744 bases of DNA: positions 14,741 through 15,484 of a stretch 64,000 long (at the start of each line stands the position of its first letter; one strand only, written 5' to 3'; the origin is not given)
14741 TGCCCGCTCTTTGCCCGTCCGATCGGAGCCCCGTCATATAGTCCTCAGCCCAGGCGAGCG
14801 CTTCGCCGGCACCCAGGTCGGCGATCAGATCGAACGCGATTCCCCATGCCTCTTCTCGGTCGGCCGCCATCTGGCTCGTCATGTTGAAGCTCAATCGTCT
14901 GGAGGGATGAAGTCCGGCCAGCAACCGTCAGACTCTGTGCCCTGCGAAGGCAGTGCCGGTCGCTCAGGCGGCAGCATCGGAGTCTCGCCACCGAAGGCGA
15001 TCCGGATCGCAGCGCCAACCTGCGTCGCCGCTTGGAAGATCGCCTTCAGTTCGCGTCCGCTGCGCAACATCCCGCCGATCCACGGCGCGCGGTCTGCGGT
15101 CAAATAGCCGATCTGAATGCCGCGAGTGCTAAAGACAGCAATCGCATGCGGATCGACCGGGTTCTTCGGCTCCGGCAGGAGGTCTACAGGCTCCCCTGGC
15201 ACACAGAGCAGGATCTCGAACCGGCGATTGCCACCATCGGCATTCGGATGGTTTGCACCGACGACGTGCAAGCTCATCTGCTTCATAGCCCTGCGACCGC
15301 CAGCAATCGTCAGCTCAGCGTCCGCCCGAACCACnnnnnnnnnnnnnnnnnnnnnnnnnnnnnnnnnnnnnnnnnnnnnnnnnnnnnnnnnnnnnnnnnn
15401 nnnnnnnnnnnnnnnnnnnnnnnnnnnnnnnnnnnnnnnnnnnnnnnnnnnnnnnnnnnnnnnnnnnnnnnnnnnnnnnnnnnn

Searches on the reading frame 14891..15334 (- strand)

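Call 3: search_protein_families(library=pfam, proteins=[window:14891-15334:-], max_evalue=0.01)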
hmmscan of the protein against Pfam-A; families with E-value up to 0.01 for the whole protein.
window:14891-15334:- (147 aa): 1 family
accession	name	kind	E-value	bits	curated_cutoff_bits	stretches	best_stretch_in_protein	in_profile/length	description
PF08797.16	HIRAN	-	1.7e-08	34.6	24.7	1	44-93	20-69/96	HIRAN domain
